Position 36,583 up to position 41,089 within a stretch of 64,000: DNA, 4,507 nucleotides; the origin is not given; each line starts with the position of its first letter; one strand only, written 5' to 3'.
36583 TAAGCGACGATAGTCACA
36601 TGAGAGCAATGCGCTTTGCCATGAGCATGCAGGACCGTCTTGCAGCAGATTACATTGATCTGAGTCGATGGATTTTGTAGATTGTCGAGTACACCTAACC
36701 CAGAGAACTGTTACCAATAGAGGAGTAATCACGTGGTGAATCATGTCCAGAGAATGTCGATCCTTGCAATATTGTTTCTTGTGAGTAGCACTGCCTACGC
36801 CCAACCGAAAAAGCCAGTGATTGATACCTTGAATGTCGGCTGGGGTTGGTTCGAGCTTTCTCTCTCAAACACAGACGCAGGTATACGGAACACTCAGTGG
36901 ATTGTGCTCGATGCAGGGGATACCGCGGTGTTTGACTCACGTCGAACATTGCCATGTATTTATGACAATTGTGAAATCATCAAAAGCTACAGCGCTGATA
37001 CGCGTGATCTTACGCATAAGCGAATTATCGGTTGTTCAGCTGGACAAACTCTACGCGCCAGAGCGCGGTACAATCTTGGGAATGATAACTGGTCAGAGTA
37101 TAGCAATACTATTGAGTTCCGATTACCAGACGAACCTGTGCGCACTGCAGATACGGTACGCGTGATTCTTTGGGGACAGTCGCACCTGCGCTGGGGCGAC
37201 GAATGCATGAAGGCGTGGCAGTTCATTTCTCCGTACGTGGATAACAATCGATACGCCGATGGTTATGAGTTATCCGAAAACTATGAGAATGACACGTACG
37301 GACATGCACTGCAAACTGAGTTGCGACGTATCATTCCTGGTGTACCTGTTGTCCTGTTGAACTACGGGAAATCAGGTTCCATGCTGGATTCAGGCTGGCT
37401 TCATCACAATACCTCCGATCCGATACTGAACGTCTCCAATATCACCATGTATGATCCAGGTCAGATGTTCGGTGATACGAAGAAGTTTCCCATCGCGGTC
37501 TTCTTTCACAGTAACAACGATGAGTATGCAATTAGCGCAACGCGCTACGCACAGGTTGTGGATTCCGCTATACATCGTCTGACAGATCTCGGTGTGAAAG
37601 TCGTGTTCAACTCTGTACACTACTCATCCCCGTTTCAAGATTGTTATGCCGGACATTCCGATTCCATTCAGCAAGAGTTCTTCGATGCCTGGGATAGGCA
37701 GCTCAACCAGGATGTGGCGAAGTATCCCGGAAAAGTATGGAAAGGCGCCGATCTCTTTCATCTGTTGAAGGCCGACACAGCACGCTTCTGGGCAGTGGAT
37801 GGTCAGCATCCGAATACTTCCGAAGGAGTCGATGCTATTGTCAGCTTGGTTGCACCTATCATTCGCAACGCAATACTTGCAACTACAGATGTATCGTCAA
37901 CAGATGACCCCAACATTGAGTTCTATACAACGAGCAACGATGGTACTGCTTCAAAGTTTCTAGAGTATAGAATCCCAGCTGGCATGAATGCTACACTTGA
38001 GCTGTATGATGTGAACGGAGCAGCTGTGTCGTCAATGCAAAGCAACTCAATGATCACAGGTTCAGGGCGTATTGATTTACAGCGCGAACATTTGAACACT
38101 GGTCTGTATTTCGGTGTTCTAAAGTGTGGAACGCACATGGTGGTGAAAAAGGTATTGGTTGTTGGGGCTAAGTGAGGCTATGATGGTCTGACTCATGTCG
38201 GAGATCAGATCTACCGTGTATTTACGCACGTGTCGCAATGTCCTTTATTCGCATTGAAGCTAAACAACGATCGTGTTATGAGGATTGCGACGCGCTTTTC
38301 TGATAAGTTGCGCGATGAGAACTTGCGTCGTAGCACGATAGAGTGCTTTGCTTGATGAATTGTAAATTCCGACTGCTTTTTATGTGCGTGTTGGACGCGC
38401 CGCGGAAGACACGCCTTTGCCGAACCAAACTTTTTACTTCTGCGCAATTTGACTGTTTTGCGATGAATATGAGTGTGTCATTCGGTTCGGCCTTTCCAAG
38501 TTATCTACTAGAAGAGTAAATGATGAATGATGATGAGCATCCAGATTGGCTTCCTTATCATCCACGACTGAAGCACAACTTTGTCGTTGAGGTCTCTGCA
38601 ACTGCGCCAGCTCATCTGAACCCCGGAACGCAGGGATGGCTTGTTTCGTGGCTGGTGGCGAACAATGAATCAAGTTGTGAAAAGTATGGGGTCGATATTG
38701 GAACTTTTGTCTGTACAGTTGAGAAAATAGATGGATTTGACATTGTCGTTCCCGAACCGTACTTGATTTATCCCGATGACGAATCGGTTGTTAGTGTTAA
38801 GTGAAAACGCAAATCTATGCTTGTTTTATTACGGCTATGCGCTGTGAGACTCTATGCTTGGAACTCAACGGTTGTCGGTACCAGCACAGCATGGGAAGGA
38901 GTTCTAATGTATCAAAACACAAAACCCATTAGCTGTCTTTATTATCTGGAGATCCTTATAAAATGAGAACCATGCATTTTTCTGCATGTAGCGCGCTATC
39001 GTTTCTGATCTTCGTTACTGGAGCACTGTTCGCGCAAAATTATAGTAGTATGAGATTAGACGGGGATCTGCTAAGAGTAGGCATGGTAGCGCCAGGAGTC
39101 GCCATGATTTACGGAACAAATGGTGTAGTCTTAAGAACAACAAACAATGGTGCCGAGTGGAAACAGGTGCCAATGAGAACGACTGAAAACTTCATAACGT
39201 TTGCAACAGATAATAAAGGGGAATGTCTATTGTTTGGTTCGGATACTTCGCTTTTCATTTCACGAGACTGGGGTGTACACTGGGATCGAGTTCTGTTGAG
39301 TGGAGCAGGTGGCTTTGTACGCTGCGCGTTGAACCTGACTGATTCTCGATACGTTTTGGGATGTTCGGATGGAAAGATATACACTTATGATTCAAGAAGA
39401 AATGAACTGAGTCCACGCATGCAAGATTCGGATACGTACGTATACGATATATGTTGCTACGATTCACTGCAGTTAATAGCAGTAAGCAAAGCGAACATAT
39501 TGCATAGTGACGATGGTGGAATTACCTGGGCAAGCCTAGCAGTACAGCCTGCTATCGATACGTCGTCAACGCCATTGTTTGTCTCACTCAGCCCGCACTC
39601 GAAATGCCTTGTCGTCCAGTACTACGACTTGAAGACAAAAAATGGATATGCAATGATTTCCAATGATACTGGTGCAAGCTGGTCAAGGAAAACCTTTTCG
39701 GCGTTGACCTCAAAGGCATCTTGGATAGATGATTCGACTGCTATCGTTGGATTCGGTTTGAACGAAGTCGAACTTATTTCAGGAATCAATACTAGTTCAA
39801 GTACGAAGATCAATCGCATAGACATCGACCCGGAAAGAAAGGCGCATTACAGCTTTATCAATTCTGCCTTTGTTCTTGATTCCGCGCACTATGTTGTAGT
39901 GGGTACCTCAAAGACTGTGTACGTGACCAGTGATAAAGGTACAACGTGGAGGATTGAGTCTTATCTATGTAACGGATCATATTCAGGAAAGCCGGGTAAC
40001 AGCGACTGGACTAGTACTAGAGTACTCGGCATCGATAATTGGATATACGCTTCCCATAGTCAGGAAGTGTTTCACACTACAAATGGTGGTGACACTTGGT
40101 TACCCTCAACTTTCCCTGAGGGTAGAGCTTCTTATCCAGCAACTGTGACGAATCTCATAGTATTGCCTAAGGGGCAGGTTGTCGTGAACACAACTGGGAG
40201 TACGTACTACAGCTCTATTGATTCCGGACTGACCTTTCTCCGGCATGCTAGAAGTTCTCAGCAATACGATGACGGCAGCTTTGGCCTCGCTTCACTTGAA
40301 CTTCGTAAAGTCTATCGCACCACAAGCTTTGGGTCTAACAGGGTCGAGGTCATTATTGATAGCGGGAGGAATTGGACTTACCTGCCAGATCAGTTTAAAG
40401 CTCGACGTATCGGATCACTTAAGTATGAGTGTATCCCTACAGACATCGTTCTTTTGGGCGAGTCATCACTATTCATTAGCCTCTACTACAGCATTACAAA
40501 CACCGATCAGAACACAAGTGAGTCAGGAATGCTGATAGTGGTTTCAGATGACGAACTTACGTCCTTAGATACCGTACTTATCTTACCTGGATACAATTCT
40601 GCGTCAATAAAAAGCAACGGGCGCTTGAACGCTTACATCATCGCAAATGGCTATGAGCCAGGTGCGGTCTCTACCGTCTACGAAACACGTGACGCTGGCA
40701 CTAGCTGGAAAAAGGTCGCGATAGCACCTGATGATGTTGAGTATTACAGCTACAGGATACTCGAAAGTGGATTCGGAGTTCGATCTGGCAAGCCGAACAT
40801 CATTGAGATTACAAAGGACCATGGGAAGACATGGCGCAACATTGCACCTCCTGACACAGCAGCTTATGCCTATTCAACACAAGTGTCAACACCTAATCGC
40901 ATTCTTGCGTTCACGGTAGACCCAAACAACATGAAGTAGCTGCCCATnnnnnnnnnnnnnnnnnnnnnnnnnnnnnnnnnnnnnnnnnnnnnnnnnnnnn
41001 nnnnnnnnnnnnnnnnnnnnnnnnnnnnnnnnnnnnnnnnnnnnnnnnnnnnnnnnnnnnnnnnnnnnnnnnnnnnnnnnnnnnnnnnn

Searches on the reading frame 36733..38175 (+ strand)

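Call 7: search_protein_families(library=pfam, proteins=[window:36733-38175:+], max_evalue=0.001)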
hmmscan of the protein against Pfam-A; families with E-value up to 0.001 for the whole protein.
window:36733-38175:+ (480 aa): 1 family
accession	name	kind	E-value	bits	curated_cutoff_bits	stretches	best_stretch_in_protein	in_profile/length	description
PF18962.6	Por_Secre_tail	-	0.00011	22.8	27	1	419-476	21-75/75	Secretion system C-terminal sorting domain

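Call 8: search_protein_families(library=padloc, proteins=[window:36733-38175:+], max_evalue=0.001)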
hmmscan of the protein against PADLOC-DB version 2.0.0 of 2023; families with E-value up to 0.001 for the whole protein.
window:36733-38175:+ (480 aa): 0 families

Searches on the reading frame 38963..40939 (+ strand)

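Call 7: search_protein_families(library=pfam, proteins=[window:38963-40939:+], max_evalue=0.001)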
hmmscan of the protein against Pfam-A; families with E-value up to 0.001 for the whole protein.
window:38963-40939:+ (658 aa): 5 families
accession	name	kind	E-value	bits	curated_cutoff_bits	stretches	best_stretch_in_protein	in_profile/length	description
PF14870.12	PSII_BNR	-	2.6e-20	73.3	27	2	562-627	30-97/303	Photosynthesis system II assembly factor YCF48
PF15902.12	Sortilin-Vps10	-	1.4e-14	54.2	33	0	56-112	3-62/446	Sortilin, neurotensin receptor 3,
PF13088.12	BNR_2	-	1.8e-07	31.2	31.4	1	98-395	85-268/277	BNR repeat-like domain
PF02012.26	BNR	-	0.00052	20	27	0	181-190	2-11/12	BNR/Asp-box repeat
PF24316.1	Tli3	-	0.00057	20.7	27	0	610-628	82-102/129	T6SS Tli3 immunity protein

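Call 8: search_protein_families(library=padloc, proteins=[window:38963-40939:+], max_evalue=0.001)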
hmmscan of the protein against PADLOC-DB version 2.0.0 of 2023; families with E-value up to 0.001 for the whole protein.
window:38963-40939:+ (658 aa): 0 families
